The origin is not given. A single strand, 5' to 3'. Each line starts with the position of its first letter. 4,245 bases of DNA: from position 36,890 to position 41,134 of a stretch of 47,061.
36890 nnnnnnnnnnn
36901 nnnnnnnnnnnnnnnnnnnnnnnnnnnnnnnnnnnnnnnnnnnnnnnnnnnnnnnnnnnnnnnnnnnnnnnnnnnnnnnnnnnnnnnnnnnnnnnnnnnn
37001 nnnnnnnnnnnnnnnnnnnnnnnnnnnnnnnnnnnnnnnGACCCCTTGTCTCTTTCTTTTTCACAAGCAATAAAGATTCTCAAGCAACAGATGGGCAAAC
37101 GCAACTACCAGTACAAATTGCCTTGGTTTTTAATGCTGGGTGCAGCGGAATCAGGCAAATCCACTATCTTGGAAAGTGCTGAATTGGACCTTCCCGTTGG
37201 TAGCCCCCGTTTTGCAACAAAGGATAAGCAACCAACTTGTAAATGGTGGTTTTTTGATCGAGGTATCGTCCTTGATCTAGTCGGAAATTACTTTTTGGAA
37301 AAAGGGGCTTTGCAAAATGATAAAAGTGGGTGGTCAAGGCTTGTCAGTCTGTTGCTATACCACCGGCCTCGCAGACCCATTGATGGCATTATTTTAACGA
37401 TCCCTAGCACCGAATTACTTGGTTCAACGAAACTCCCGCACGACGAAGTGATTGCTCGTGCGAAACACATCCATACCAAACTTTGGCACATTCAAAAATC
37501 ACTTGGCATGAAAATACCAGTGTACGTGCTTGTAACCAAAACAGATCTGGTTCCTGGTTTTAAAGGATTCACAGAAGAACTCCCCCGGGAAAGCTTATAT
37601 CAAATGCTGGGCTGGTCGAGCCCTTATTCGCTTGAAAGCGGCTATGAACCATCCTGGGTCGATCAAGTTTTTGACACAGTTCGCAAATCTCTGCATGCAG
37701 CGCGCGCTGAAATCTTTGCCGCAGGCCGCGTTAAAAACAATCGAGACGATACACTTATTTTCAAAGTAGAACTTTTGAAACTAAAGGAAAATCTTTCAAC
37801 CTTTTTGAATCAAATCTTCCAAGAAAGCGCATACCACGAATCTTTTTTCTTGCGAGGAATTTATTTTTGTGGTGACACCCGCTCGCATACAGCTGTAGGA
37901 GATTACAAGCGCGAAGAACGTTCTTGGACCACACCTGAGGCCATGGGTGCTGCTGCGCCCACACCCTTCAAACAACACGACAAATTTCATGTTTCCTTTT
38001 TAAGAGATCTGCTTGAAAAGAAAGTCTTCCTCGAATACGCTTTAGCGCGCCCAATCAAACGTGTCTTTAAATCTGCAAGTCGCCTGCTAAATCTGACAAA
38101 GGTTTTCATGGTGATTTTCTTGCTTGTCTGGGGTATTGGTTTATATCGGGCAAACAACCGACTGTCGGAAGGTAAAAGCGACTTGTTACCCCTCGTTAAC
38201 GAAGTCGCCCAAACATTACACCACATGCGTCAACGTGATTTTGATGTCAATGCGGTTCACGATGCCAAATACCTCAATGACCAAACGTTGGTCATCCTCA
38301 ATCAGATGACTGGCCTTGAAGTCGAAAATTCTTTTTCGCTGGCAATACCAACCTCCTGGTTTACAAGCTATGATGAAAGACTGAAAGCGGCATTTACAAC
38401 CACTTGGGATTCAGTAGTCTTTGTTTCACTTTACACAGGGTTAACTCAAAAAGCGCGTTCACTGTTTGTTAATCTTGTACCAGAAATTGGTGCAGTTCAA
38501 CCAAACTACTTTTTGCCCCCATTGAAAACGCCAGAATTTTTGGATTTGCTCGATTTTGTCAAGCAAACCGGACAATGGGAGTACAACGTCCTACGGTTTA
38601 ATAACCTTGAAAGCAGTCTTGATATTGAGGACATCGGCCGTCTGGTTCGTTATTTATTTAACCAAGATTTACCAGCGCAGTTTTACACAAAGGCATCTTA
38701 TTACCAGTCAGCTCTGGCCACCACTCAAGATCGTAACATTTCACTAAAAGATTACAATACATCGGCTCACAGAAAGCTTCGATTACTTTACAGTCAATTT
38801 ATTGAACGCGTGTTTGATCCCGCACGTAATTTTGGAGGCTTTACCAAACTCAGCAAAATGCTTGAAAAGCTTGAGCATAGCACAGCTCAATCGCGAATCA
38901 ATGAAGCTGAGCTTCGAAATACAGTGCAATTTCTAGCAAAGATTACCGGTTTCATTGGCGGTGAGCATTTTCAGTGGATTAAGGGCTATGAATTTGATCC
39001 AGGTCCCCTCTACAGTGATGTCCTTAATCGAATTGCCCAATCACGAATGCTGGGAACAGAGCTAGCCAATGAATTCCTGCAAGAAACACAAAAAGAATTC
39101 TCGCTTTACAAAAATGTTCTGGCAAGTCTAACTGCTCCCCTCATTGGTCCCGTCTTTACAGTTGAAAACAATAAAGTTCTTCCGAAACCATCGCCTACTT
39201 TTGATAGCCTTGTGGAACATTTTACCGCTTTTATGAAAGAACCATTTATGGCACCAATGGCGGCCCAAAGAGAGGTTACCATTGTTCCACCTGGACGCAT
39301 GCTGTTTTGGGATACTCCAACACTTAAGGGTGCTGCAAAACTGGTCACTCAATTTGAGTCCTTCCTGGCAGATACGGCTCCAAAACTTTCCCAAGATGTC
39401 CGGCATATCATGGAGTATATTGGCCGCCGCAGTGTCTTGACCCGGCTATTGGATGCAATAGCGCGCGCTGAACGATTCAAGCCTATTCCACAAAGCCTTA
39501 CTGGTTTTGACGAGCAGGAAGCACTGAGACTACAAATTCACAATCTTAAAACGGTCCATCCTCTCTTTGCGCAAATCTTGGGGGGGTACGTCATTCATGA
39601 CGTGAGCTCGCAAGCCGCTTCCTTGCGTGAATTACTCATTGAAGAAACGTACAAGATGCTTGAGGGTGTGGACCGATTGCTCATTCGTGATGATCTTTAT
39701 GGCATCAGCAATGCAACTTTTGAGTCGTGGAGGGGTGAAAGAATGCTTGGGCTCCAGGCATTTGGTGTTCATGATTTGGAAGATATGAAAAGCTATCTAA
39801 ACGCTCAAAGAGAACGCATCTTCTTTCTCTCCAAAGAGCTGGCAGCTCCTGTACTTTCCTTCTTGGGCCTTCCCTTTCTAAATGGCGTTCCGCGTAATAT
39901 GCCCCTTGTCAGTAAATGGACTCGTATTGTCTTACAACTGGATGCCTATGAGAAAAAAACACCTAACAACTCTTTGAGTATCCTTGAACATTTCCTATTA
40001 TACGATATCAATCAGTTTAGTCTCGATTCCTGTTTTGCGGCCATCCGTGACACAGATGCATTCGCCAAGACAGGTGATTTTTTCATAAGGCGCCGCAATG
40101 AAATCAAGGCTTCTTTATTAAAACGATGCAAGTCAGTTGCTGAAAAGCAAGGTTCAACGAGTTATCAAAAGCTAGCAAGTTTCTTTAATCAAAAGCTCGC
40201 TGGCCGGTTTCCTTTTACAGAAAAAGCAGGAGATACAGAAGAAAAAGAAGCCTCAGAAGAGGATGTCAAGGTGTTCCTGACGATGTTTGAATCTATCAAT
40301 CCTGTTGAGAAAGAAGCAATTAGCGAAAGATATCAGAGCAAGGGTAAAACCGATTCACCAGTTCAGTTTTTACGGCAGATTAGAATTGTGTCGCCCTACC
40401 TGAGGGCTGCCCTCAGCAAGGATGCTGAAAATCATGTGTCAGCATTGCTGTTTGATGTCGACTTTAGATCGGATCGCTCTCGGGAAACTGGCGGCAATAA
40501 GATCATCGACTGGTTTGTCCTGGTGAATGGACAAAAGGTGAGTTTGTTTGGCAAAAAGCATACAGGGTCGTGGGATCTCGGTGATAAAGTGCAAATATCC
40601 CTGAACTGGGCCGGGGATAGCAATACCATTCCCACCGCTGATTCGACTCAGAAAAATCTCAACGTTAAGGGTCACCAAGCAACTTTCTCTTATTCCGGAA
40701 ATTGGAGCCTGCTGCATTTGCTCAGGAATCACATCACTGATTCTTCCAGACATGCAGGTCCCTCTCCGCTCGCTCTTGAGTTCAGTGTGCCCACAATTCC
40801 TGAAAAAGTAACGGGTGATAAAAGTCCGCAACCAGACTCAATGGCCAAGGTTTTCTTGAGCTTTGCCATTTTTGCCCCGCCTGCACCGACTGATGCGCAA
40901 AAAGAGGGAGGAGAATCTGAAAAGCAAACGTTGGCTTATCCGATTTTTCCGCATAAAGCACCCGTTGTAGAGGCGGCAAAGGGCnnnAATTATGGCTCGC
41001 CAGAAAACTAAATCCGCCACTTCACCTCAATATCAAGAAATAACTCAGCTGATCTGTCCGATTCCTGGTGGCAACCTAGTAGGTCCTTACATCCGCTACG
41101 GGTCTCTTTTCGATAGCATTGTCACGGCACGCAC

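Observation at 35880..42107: Isolated TssL-TssM-TssA module with no other type VI secretion genes nearby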

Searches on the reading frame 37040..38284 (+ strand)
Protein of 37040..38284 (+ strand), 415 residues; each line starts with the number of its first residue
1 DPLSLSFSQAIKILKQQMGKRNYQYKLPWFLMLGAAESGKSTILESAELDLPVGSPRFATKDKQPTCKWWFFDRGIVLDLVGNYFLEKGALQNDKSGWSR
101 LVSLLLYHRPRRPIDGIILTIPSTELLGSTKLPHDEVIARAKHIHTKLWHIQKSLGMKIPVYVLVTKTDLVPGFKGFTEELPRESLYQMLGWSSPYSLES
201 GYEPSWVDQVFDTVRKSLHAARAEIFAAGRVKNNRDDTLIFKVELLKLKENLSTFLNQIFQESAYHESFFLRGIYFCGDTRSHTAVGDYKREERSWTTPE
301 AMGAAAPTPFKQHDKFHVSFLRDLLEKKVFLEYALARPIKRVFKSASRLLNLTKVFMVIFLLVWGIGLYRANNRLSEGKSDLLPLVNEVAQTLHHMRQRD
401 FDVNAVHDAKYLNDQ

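Call 66: search_dna_similar(query=window:37040-38284:+, collection=plasmids, mode=protein, max_rows=12, max_evalue=1e-8)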
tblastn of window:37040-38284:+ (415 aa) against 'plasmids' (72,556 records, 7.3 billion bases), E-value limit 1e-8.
Records with a match: 441; places in all: 473; records where one place covers at least 80% of the query: 232.
Best place of each record, by identity: <60% 441.
By first word of the organism name: Ralstonia 127; Rhizobium 94; Campylobacter 37; Leisingera 18; Azospirillum 14; Paraburkholderia 11; Escherichia 11; Rahnella 11; Sinorhizobium 10; Burkholderia 9; and 45 more.
By predicted mobility (MOB-suite, as given by PLSDB): non-mobilizable 217; mobilizable 120; conjugative 104.
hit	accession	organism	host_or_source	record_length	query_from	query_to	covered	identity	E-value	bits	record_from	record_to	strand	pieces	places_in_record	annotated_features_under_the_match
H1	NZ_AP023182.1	Paraburkholderia sp. PGU19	Physopelta gutta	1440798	1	383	92%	30.6%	3e-55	204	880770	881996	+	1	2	record has no annotation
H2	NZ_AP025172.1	Cupriavidus sp. P-10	-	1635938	1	387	93%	29.6%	6e-56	206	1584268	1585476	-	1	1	none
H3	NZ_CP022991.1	Paraburkholderia aromaticivorans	-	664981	3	396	95%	28.6%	8e-24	111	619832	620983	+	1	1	tssM: type VI secretion system membrane subunit TssM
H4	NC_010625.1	Paraburkholderia phymatum STM815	-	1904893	1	383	92%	29.5%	2e-54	201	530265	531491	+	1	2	record has no annotation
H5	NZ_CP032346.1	Azospirillum brasilense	soil sample,Agricultural field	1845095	25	405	92%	29.2%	1e-38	155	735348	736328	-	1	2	record has no annotation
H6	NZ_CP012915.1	Azospirillum brasilense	Digitaria eriantha,microbe,root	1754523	25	405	92%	29.2%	2e-38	155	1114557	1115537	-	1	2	none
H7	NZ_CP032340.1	Azospirillum brasilense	soil sample,Agricultural field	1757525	25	405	92%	29.2%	2e-38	155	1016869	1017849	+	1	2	none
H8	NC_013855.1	Azospirillum sp. B510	-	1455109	7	405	96%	27.3%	7e-39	156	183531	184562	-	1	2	record has no annotation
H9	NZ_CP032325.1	Azospirillum argentinense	soil sample,Agricultural field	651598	7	377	89%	29.1%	2e-34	143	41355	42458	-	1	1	tssM: type VI secretion system membrane subunit TssM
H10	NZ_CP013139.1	Pseudoalteromonas sp. Bsw20308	seawater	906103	3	404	97%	26.8%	6e-33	139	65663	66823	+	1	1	tssM: type VI secretion system membrane subunit TssM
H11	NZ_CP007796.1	Azospirillum argentinense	Triticum aestivum L.,Root,wheat ...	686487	7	377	89%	28.8%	9e-34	141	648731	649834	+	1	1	tssM: type VI secretion system membrane subunit TssM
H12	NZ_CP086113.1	Skermanella rosea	single cell,hydrocarbon-contaminated ...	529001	3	408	98%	26.2%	7e-28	123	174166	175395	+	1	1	tssM: type VI secretion system membrane subunit TssM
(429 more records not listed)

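Call 67: get_annotated_region(hit=H10, flank=12000)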
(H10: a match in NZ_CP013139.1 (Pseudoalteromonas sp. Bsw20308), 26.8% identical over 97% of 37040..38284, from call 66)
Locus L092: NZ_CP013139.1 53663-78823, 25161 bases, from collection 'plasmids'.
description: Pseudoalteromonas sp. Bsw20308 plasmid pPBSW1, complete sequence
organism: Pseudoalteromonas sp. Bsw20308 (NCBI taxid 283699)
taxonomy: Bacteria; Pseudomonadota; Gammaproteobacteria; Alteromonadales; Pseudoalteromonadaceae; Pseudoalteromonas; Pseudoalteromonas sp. Bsw20308
host: -; source: seawater; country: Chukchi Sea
typing (MOB-suite, as given by PLSDB): non-mobilizable
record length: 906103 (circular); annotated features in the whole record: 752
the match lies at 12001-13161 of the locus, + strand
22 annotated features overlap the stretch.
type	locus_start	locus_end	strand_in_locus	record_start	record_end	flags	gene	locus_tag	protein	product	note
CDS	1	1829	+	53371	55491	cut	-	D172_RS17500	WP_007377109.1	methyl-accepting chemotaxis protein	GO:0006935 - chemotaxis [Evidence IEA]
CDS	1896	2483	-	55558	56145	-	-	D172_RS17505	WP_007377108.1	TetR/AcrR family transcriptional regulator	GO:0006355 - regulation of DNA-templated transcription [Evidence IEA]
CDS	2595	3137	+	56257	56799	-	-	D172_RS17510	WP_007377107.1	carboxymuconolactone decarboxylase family protein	-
CDS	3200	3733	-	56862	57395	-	-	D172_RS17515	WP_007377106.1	hypothetical protein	-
CDS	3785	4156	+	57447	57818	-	-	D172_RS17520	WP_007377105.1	DUF1294 domain-containing protein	-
CDS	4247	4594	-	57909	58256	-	-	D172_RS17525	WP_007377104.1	hypothetical protein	-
CDS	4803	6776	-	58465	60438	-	-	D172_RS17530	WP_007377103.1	serine/threonine-protein kinase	GO:0006468 - protein phosphorylation [Evidence IEA]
CDS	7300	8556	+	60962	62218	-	tagH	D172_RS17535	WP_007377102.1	type VI secretion system-associated FHA domain protein TagH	GO:0033103 - protein secretion by the type VI secretion system [Evidence IEA]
CDS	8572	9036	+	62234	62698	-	tssJ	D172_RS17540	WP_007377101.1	type VI secretion system lipoprotein TssJ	GO:0033103 - protein secretion by the type VI secretion system [Evidence IEA]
CDS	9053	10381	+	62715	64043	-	tssK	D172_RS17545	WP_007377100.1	type VI secretion system baseplate subunit TssK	GO:0033103 - protein secretion by the type VI secretion system [Evidence IEA]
CDS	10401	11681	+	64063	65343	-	tssL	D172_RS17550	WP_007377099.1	type VI secretion system protein TssL, long form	GO:0033103 - protein secretion by the type VI secretion system [Evidence IEA]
CDS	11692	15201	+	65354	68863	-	tssM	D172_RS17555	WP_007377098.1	type VI secretion system membrane subunit TssM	GO:0033103 - protein secretion by the type VI secretion system [Evidence IEA]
CDS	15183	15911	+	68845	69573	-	tagF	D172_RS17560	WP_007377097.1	type VI secretion system-associated protein TagF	-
CDS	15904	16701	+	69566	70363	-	-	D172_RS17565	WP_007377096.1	protein phosphatase 2C domain-containing protein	-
CDS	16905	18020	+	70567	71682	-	tssA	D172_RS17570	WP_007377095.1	type VI secretion system protein TssA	-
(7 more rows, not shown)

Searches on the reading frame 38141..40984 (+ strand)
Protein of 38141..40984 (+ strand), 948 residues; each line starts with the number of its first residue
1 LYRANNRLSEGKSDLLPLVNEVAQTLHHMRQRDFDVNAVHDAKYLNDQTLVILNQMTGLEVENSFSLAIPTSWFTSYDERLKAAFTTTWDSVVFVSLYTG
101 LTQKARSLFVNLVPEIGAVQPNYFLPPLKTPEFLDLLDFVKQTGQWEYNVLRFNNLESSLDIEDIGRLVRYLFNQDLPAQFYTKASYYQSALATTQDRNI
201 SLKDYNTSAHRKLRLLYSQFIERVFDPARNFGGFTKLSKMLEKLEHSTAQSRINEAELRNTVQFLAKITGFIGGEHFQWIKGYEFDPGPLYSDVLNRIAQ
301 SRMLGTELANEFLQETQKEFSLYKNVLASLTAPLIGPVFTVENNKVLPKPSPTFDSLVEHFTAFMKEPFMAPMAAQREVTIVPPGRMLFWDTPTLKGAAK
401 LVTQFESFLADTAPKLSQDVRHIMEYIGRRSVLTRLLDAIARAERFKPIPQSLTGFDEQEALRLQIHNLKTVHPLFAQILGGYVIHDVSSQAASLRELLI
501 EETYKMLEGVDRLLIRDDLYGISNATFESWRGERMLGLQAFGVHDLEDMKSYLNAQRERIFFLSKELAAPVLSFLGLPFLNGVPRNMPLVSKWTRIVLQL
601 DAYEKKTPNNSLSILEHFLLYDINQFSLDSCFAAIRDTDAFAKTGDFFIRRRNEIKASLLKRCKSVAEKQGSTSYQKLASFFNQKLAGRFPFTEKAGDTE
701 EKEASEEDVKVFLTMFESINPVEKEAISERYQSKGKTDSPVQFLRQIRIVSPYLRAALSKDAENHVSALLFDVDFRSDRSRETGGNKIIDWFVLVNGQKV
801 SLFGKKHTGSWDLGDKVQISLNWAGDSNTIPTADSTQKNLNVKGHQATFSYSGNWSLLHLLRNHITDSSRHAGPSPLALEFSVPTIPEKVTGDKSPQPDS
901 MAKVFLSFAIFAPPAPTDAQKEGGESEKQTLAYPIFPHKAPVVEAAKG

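Call 60: predict_structure(alignment_id=A3)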
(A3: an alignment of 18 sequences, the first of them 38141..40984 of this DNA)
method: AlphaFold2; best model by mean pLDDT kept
length: 948 residues; sequences in the alignment: 18
mean_pLDDT: 83.1   pTM: 0.51
mean pLDDT of the five models: 83.1, 81.5, 80.0, 79.8, 77.1
residues with pLDDT >= 90: 314; 70-90: 503; 50-70: 102; < 50: 29
segments of 3 or more residues with pLDDT < 50: 66-69, 116-118, 891-894, 918-926
pLDDT, mean of each block of 10 residues (from residue 1): 75 82 87 76 86 81 52 64 84 89 87 53 79 92 93 84 88 87 74 77 90 92 84 83 75 77 90 88 91 94 92 94 91 91 89 92 91 86 91 94 92 89 89 91 91 78 94 92 77 89 92 91 78 83 89 94 95 91 73 92 90 92 84 64 76 87 84 88 90 68 84 86 78 65 86 72 61 83 85 87 82 88 87 84 90 88 73 71 82 57 89 61 54 84 62
secondary structure, 60 per line:
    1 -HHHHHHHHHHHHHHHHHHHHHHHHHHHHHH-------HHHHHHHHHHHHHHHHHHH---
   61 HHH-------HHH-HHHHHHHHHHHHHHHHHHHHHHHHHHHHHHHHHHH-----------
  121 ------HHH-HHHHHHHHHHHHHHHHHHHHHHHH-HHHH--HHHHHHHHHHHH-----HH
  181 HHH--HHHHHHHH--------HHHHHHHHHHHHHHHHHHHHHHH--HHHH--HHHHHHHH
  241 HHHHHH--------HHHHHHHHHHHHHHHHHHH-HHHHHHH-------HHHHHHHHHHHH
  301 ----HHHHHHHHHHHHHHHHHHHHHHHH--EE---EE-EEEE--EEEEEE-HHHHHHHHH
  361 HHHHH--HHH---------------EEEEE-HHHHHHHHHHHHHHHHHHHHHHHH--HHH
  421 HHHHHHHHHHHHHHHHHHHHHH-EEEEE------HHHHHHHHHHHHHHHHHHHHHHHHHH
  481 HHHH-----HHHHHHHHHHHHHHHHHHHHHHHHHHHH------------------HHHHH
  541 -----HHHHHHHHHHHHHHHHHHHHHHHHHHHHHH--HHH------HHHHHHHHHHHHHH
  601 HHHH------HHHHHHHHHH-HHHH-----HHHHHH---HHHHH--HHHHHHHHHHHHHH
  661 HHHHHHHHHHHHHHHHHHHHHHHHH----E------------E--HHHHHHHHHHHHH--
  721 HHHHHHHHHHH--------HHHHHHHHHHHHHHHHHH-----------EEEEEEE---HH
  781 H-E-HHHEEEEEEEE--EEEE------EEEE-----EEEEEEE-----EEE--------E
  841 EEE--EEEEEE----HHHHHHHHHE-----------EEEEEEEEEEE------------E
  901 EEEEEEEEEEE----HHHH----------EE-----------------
elements in order (helices of 4 or more, strands of 3 or more residues): H2-31 H39-57 H75-109 H131-154 H156-159 H162-173 H179-183 H186-193 H202-224 H227-230 H233-246 H255-273 H275-281 H289-300 H305-328 E339-342 E345-350 H352-365 E386-390 H392-415 H418-442 E444-448 H455-484 H490-517 H536-540 H546-575 H587-604 H611-620 H622-625 H631-636 H640-644 H647-685 H706-718 H721-731 H740-757 E769-775 E788-795 E798-801 E808-811 E817-823 E829-831 E840-843 E846-851 H856-864 E877-887 E900-911 H916-919

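Call 62: fold_search(model_id=the predicted structure, library=pdb)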
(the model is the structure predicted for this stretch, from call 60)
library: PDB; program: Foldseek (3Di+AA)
matches with E <= 10: 315; with E <= 0.001: 0
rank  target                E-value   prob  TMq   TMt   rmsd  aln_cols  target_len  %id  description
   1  7t7c_A                1.2e-03  0.85  0.16  0.14  23.8      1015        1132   11  The hexagonal organization of Munc13-1 C1-C2B-MUN-C2C domains between lipid bilayers (released 2022-02-09)
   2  6rw8_A                2.5e-03  0.15  0.06  0.03  52.5       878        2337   11  Cryo-EM structure of Xenorhabdus nematophila XptA1 (released 2019-10-23)
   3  6rw6_A                6.0e-03  0.10  0.06  0.03  50.2       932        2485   10  Cryo-EM structure of Photorhabdus luminescens TcdA1 (released 2019-10-23)
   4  9d9z_A                6.5e-03  0.20  0.08  0.04  39.8      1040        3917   11  Structure of human UBR4-KCMF1-CaM E3 ligase complex (Silencing Factor of the Integrated stress response, SiFI) (released 2025-06-11)
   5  7ycx_G                7.7e-03  0.14  0.07  0.07  51.9      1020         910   11  The structure of INTAC-PEC complex (released 2023-03-15)
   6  6rwa_A                7.7e-03  0.11  0.06  0.03  50.4       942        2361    9  Cryo-EM structure of Photorhabdus luminescens TcdA4 (released 2019-10-23)
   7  6l7e_A                1.1e-02  0.08  0.06  0.03  49.2       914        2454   11  Toxin Complex TcdA1-TcdB1-TccC2 (released 2020-11-04)
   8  8ga7                  1.8e-02  0.35  0.08  0.13  47.0       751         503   10  Geometrically programmable nanomaterial construction using regularized protein building blocks (released 2024-03-13)
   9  9n75_SP               3.1e-02  0.16  0.09  0.06  31.4       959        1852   13  SSU processome maturation and disassembly, State I (released 2025-11-05)
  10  6h6f_A                3.6e-02  0.08  0.07  0.03  50.1       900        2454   11  PTC3 holotoxin complex from Photorhabdus luminiscens - Mutant TcC-D651A (released 2018-10-03)
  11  9r8o_C                5.0e-02  0.11  0.07  0.03  44.5      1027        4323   10  Primed-state RyR1 in 0.05% POPC micelles, in complex with a nanobody and FKBP (released 2025-09-17)
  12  9xzj_C                7.3e-02  0.14  0.09  0.11  31.6       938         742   12  Cryo-EM structure of F-box helicase 1 (FBH1) bound to an SCF ubiquitin ligase complex and a 3-way DNA fork (consensus  (released 2026-01-28)
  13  5nnp_A                7.6e-02  0.11  0.07  0.09  51.6       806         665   12  Structure of Naa15/Naa10 bound to HypK-THB (released 2017-06-14)
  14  4hnx_A                9.4e-02  0.07  0.07  0.08  49.5       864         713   12  The NatA Acetyltransferase Complex Bound To ppGpp (released 2014-03-26)
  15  9mg8_A                1.1e-01  0.28  0.08  0.15  34.8       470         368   13  Crystal Structure of b-iTHR-110 (released 2025-12-17)
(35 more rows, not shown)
